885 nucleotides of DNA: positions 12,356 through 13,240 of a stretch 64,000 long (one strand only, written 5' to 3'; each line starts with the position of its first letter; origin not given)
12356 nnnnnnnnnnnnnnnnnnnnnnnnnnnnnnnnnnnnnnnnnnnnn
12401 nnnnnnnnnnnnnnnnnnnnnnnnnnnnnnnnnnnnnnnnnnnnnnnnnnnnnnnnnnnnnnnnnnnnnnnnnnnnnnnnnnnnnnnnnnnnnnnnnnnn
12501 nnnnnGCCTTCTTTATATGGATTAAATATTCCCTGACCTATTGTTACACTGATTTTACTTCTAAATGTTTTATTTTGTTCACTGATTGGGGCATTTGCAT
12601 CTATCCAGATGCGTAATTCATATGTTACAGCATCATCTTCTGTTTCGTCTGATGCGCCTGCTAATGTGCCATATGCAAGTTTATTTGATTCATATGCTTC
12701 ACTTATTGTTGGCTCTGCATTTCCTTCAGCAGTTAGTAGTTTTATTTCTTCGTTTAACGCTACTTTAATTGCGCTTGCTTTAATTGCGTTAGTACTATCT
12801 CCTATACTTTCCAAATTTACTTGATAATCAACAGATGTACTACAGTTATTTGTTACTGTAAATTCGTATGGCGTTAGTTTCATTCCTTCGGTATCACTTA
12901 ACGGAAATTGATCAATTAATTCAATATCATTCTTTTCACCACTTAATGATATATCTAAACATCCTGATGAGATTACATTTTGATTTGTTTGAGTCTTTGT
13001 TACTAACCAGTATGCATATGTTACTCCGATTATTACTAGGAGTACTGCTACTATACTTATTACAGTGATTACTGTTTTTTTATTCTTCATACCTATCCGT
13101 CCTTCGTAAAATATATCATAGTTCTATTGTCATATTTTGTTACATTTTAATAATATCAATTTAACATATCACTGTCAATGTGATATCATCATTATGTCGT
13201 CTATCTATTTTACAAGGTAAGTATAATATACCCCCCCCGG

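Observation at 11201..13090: Paralogous large secreted proteins with a TasA/camelysin-like signal region and a shared, uncharacterised ~300-aa C-terminal domain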

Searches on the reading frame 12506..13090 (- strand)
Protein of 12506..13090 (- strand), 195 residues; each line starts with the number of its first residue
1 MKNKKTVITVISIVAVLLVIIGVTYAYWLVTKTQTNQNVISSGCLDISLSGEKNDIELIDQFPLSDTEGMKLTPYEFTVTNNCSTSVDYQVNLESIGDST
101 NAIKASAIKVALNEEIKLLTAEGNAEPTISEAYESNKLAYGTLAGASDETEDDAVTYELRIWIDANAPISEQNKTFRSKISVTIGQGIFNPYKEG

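Call 59: search_protein_representatives(protein=window:12506-13090:-)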
Query: 195 residues. Proteins with E-value up to 0.001 (for the whole library): 3544; up to 1e-10: 1495; up to 1e-30: 71. The best 150 are listed.
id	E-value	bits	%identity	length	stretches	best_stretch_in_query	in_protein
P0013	8.5e-119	410.0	100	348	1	1-195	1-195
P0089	2.7e-96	336.7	81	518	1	1-195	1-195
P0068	2.4e-92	323.9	77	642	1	1-195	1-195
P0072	6.3e-87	306.3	77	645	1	1-195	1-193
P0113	1.8e-75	268.9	66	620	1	1-195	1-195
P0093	2.9e-75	268.3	65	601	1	3-195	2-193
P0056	5.1e-74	264.2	65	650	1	1-195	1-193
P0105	2.0e-70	252.5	65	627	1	1-195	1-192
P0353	2.4e-70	252.3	64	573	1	3-195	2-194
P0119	1.0e-68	246.9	64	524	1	1-188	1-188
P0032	3.2e-68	245.3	63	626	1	1-195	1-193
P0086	1.5e-67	243.1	57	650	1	1-194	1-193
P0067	2.4e-67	242.5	63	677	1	1-189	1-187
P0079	2.4e-67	242.5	61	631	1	1-195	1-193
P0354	4.7e-67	241.5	59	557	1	1-190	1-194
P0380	6.8e-34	133.5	42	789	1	3-182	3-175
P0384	5.6e-33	130.6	41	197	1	1-188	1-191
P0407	1.4e-29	119.5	42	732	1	2-188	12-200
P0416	2.4e-29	118.7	46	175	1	2-183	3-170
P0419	4.0e-29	118.0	39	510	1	5-186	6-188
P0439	3.0e-28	115.2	39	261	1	2-184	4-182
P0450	5.9e-28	114.2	41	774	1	2-189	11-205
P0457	1.1e-27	113.3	40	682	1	4-184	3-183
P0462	1.6e-27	112.8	40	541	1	2-184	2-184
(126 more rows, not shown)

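Call 64: search_protein_families(library=pfam, alignment_id=A5, max_evalue=0.001)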
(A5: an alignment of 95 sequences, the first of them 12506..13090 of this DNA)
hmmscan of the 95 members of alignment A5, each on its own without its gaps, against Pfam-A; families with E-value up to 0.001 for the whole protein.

A. member 1, window:12506-13090:- (195 aa): 0 families

B. families by the number of members that match (of 95 scanned): 32 families (the first 25 are shown)
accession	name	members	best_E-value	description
PF13306.12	LRR_5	13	1.2e-63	BspA type Leucine rich repeat region (6 copies)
PF03382.20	DUF285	11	6.1e-89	Mycoplasma protein of unknown function, DUF285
PF13855.12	LRR_8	3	9.3e-11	Leucine rich repeat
PF07495.19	Y_Y_Y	3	3.3e-06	Y_Y_Y domain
PF22352.2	K319L-like_PKD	3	0.00022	K319L-like, PKD domain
PF12810.13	ALK_LTK_GRD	2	8.4e-37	ALK/LTK, Glycine-rich domain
PF09479.16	Flg_new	2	9.6e-28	Listeria-Bacteroides repeat domain (List_Bact_rpt)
PF25013.1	LRR_Zer-1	2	2.2e-08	Zer-1-like, Leucine-rich repeats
PF18911.6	PKD_4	2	9.4e-08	PKD domain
PF16656.11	Pur_ac_phosph_N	2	4.4e-06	Purple acid Phosphatase, N-terminal domain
PF12389.13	Peptidase_M73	2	1.7e-05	Camelysin metallo-endopeptidase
PF13750.12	Big_3_3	2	2.7e-05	Bacterial Ig-like domain (group 3)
PF19789.6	DUF6273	2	0.0003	Domain of unknown function (DUF6273)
PF13385.13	Laminin_G_3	1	1.5e-16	Concanavalin A-like lectin/glucanases superfamily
PF02618.21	YceG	1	5.8e-10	YceG-like family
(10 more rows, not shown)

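Call 65: search_protein_families(library=ncbifam, alignment_id=A5, max_evalue=0.01)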
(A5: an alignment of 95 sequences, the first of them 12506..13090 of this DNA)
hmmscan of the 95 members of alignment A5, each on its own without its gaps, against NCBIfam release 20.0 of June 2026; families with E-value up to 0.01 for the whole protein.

A. member 1, window:12506-13090:- (195 aa): 2 families
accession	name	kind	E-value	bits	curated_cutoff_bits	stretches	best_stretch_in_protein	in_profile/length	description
TIGR04088.1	cognate_SipW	domain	0.003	17.7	19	1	11-28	2-19/34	SipW-dependent-type signal peptide-containing protein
NF008109.0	PRK10856.1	equivalog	0.0062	16.3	208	1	15-137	119-237/334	cytoskeleton protein RodZ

B. families by the number of members that match (of 95 scanned): 23 families
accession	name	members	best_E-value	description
TIGR02167.2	Liste_lipo_26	11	2.3e-90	PARCEL repeat-containing surface protein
NF047961.1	adhesin_HupY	11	9.9e-37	leucine-rich repeat adhesin HupY/LrrG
NF045896.1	Mbov_0838_LP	10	3e-30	Mbov_0838 family PARCEL repeat surface lipoprotein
NF047446.1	barrel_OmpL47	5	2.9e-12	OmpL47-type beta-barrel domain-containing protein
NF045861.1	glide_Gli349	4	6.3e-14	gliding machinery surface structure protein Gli349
NF046066.1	BioflmMtrxTasA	3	0.00037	biofilm matrix protein TasA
NF047494.1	Lepto_SBBP_lipo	2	1.4e-23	SBBP repeat beta-propeller lipoprotein, LipL53 family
TIGR02543.1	List_Bact_rpt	2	8e-08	TIGR02543 family repeat protein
TIGR04088.1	cognate_SipW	2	0.003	SipW-dependent-type signal peptide-containing protein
NF004285.1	PRK05696.1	2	0.0035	flagellar basal body-associated protein FliL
TIGR00247.1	TIGR00247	1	1.7e-12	endolytic transglycosylase MltG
NF010723.1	PRK14125.1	1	0.0026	cell division suppressor protein YneA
NF041381.1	XopAC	1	0.0027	XopAC/AvrAC family type III secretion system effector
TIGR03336.1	IOR_alpha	1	0.0031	indolepyruvate ferredoxin oxidoreductase subunit alpha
TIGR04090.1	exp_by_SipW_IV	1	0.0035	BsaA family SipW-dependent biofilm matrix protein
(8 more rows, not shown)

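Call 76: find_encoding_contigs(protein=P0384, flank=8000, max_places=2)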
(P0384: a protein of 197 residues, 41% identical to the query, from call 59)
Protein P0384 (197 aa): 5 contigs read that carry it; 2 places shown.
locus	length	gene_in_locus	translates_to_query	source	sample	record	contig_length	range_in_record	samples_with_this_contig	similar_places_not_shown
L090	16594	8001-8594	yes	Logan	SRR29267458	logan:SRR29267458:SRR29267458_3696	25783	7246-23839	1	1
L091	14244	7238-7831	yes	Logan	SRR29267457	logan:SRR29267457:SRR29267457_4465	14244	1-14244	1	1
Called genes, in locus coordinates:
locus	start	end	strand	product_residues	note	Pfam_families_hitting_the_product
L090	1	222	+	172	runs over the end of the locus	PF00293:NUDIX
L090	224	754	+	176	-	PF00293:NUDIX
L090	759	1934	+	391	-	PF08282:Hydrolase_3, PF05116:S6PP (weak)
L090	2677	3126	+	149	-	PF13730:HTH_36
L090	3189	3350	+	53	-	-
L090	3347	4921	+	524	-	PF00239:Resolvase, PF07508:Recombinase, PF13408:Zn_ribbon_recom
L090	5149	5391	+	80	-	PF04014:MazE_antitoxin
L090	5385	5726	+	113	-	PF02452:PemK_toxin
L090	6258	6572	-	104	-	PF08863:YolD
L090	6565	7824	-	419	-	PF00817:IMS, PF11798:IMS_HHH, PF21999:IMS_HHH_1 (weak), PF11799:IMS_C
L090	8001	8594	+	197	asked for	-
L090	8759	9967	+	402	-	PF13306:LRR_5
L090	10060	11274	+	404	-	-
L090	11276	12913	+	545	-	PF01943:Polysacc_synt, PF03023:MurJ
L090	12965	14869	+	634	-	PF02861:Clp_N, PF13401:AAA_22 (faint), PF05621:TniB (faint), PF13191:AAA_16 (weak), PF23569:NBD_SMAX1, PF00004:AAA, PF17871:AAA_lid_9, PF07724:AAA_2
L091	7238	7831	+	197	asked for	-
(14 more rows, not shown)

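Call 79: search_protein_families(library=pfam, proteins=[P0416, P0457, P0384, P0450, P0462, P0419, P0439, P0380, P0407], max_evalue=0.05)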
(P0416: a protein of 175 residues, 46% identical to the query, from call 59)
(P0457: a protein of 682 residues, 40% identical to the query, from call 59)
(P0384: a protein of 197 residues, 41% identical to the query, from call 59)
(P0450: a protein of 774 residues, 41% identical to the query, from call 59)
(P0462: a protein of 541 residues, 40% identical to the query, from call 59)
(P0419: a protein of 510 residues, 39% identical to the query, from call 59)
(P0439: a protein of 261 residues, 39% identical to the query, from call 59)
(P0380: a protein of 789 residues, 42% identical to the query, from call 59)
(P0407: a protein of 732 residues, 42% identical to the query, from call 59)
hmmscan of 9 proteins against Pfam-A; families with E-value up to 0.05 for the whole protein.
P0416 (175 aa): 1 family
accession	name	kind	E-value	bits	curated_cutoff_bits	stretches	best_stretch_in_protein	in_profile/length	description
PF12389.13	Peptidase_M73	-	0.0017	18.7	22.5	1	4-132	3-121/196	Camelysin metallo-endopeptidase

P0457 (682 aa): 1 family
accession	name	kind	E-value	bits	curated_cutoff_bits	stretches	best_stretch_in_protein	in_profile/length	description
PF12389.13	Peptidase_M73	-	1.7e-05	25.2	22.5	1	1-100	2-91/196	Camelysin metallo-endopeptidase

P0384 (197 aa): 1 family
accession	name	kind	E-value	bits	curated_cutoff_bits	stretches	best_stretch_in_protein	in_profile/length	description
PF09716.15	ETRAMP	-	0.045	14.2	29.1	0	2-34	47-79/81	Malarial early transcribed membrane protein (ETRAMP)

P0450 (774 aa): 1 family
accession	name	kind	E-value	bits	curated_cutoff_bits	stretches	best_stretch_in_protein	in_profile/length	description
PF13306.12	LRR_5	-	8.3e-30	103.7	27.7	2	604-667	13-77/127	BspA type Leucine rich repeat region (6 copies)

P0462 (541 aa): 2 families
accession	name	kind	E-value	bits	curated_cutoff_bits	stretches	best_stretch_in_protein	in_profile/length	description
PF19789.6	DUF6273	-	0.01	16.1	23.5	1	333-518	20-171/172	Domain of unknown function (DUF6273)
PF12389.13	Peptidase_M73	-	0.028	14.7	22.5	0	13-117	13-113/196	Camelysin metallo-endopeptidase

P0419 (510 aa): 1 family
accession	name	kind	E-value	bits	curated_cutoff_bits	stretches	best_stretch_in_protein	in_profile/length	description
PF13306.12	LRR_5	-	1.7e-16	60.7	27.7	1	393-494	7-108/127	BspA type Leucine rich repeat region (6 copies)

P0439 (261 aa): 0 families

P0380 (789 aa): 1 family
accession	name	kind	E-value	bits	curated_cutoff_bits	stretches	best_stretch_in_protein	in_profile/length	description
PF13385.13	Laminin_G_3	-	1.5e-16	61.3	27.6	1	283-402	1-125/151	Concanavalin A-like lectin/glucanases superfamily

P0407 (732 aa): 2 families
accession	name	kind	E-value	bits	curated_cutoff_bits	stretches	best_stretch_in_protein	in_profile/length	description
PF13306.12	LRR_5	-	8.8e-27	94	27.7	1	587-695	12-123/127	BspA type Leucine rich repeat region (6 copies)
PF13855.12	LRR_8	-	0.036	14.3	27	0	417-442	6-30/61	Leucine rich repeat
